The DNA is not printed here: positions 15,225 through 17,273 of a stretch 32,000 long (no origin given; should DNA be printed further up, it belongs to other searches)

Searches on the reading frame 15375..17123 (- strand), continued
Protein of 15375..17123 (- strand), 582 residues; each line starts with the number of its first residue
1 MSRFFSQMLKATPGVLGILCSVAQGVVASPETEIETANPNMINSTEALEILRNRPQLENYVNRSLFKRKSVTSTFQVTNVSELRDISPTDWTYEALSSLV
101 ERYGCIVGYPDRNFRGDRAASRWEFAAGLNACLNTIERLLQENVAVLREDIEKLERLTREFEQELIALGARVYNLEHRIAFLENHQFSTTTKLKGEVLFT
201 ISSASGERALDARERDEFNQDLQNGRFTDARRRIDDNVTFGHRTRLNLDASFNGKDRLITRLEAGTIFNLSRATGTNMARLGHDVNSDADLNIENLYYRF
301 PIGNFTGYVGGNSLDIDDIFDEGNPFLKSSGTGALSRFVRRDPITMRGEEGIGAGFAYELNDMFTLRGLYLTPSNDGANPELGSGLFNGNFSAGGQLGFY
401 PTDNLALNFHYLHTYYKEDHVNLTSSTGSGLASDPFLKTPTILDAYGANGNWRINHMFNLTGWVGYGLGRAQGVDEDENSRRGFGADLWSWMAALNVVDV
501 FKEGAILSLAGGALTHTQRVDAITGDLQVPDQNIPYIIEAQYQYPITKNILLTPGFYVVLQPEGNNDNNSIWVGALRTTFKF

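Call 19: find_encoding_contigs(protein=P0006, flank=6000, max_places=1)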
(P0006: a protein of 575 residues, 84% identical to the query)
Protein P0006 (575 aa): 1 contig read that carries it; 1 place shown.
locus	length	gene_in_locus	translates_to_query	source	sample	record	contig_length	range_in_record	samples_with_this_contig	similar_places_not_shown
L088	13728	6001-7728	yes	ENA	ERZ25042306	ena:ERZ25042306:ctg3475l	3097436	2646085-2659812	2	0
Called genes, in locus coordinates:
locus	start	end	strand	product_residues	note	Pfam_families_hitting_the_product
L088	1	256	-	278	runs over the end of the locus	PF01503:PRA-PH (faint), PF03819:MazG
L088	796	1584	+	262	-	PF01887:SAM_HAT_N, PF20257:SAM_HAT_C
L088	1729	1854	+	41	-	-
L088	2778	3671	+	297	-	PF00667:FAD_binding_1 (faint), PF00175:NAD_binding_1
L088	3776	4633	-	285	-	PF00557:Peptidase_M24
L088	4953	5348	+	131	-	PF01895:PhoU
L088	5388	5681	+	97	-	PF01895:PhoU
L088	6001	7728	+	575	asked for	PF00395:SLH (weak), PF04966:OprB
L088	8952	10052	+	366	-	PF01702:TGT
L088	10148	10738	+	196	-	PF01135:PCMT (faint), PF05175:MTS (faint), PF02390:Methyltransf_4 (weak), PF13847:Methyltransf_31 (weak)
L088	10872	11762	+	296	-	PF01148:CTP_transf_1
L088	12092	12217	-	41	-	-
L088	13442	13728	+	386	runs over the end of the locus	PF03702:AnmK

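Call 20: find_encoding_contigs(protein=P0009, flank=8000, max_places=1)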
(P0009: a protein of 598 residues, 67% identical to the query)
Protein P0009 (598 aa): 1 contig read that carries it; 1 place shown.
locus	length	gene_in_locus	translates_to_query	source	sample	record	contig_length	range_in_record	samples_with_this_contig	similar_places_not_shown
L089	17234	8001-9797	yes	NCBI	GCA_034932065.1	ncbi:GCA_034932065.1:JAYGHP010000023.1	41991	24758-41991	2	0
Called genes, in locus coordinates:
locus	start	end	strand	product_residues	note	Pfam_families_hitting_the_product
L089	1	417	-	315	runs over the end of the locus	PF16868:NMT1_3, PF09084:NMT1 (weak)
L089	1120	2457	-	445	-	PF03009:GDPD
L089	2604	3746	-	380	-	PF00657:Lipase_GDSL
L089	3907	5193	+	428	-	PF00512:HisKA, PF02518:HATPase_c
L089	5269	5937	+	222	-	PF01865:PhoU_div (faint), PF01895:PhoU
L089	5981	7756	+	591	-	PF00395:SLH (weak), PF04966:OprB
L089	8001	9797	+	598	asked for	PF00395:SLH (weak), PF04966:OprB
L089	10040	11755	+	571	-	PF01590:GAF, PF13185:GAF_2 (weak), PF13492:GAF_3, PF00512:HisKA, PF02518:HATPase_c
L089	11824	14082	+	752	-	PF10609:ParA, PF13614:AAA_31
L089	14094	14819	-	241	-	PF01925:TauE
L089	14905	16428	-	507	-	PF00421:PSII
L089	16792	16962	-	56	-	-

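Call 44: find_encoding_contigs(protein=P0025, flank=10000, max_places=2)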
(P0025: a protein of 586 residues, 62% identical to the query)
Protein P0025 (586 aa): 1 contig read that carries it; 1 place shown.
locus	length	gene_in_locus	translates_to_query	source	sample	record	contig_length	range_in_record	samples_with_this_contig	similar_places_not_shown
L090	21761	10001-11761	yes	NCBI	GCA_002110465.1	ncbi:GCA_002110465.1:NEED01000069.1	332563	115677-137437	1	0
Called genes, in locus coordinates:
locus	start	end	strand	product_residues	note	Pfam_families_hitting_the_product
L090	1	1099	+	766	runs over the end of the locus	PF00535:Glycos_transf_2, PF13641:Glyco_tranf_2_3, PF13506:Glyco_transf_21, PF13632:Glyco_trans_2_3, PF03552:Cellulose_synt, PF07238:PilZ (weak)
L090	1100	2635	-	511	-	PF13231:PMT_2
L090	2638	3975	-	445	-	PF00772:DnaB, PF13481:AAA_25, PF03796:DnaB_C, PF06745:ATPase (faint)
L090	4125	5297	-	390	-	PF00923:TAL_FSA, PF13405:EF-hand_6 (faint), PF13499:EF-hand_7 (faint), PF00036:EF-hand_1 (faint), PF13202:EF-hand_5 (weak)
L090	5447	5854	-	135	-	-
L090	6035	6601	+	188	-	PF07638:Sigma70_ECF (faint), PF04542:Sigma70_r2, PF08281:Sigma70_r4_2, PF04545:Sigma70_r4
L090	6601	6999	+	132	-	-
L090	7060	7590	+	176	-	PF13801:Metal_resist (weak), PF07813:LTXXQ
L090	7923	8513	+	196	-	PF08378:NERD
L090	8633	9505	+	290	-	PF02091:tRNA-synt_2e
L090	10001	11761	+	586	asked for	PF00395:SLH (weak), PF04966:OprB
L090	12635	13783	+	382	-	PF01702:TGT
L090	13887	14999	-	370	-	PF01266:DAO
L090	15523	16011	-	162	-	PF05757:PsbQ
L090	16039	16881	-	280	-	PF00561:Abhydrolase_1, PF12146:Hydrolase_4, PF12697:Abhydrolase_6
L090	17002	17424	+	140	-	-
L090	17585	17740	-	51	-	-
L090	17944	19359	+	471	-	PF14516:AAA_35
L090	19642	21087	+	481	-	PF00226:DnaJ, PF13414:TPR_11, PF25172:Beta-prop_WDR3_2nd, PF25173:Beta-prop_WDR3_1st, PF24782:WD40_MABP1-WDR62_2nd, PF24807:WD40_CDC20-Fz, PF25171:Beta-prop_WDR36-Utp21_1st, PF25174:Beta-prop_THOC3, +83 more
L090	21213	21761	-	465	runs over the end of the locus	PF04055:Radical_SAM, PF06969:HemN_C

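Call 45: find_encoding_contigs(protein=P0035, flank=10000, max_places=1)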
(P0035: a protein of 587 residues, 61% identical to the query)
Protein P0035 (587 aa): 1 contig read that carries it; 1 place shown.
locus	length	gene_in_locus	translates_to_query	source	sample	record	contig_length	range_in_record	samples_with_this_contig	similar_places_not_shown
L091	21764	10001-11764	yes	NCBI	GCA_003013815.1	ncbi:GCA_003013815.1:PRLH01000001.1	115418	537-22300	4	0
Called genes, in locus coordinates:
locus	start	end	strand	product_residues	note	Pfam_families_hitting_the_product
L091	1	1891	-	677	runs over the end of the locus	-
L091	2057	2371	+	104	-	PF02426:MIase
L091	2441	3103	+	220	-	PF01987:AIM24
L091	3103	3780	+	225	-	PF01987:AIM24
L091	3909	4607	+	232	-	PF01987:AIM24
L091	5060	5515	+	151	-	PF01724:DUF29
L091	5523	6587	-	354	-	PF01070:FMN_dh (weak), PF01645:Glu_synthase (faint), PF01070:FMN_dh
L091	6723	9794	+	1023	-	PF01074:Glyco_hydro_38N, PF09261:Alpha-mann_mid, PF07748:Glyco_hydro_38C, PF17677:Glyco_hydro38C2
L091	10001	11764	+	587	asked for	PF04966:OprB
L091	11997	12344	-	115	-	-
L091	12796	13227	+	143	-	PF00582:Usp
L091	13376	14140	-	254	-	PF00902:TatC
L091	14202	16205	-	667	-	PF25487:ETR1_N, PF08447:PAS_3, PF01590:GAF (weak), PF13492:GAF_3 (weak), PF00990:GGDEF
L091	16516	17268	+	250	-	PF05116:S6PP, PF08282:Hydrolase_3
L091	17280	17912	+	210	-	PF01330:RuvA_N, PF14520:HHH_5, PF07499:RuvA_C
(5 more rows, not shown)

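Call 53: list_cluster_members(proteins=[P0025])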
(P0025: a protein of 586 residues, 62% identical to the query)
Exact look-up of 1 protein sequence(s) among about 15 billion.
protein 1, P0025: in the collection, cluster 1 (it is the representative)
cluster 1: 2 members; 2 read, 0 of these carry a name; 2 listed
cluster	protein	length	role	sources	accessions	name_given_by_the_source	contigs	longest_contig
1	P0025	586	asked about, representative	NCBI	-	-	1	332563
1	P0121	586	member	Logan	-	-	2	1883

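Call 60: find_encoding_contigs(protein=window:15375-17123:-, flank=3000, max_places=3)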
Protein window:15375-17123:- (582 aa): 1 contig read that carries it; 1 place shown.
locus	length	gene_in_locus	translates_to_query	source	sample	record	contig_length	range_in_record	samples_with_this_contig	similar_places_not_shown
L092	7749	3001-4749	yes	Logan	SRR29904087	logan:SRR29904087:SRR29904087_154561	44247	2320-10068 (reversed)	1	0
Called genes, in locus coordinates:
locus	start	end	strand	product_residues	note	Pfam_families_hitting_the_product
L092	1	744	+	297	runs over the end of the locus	PF00667:FAD_binding_1 (faint), PF00175:NAD_binding_1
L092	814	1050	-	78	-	-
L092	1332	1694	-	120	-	PF00557:Peptidase_M24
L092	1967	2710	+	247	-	PF01865:PhoU_div (faint), PF01895:PhoU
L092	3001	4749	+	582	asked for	PF00395:SLH (weak), PF04966:OprB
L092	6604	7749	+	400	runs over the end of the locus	PF01702:TGT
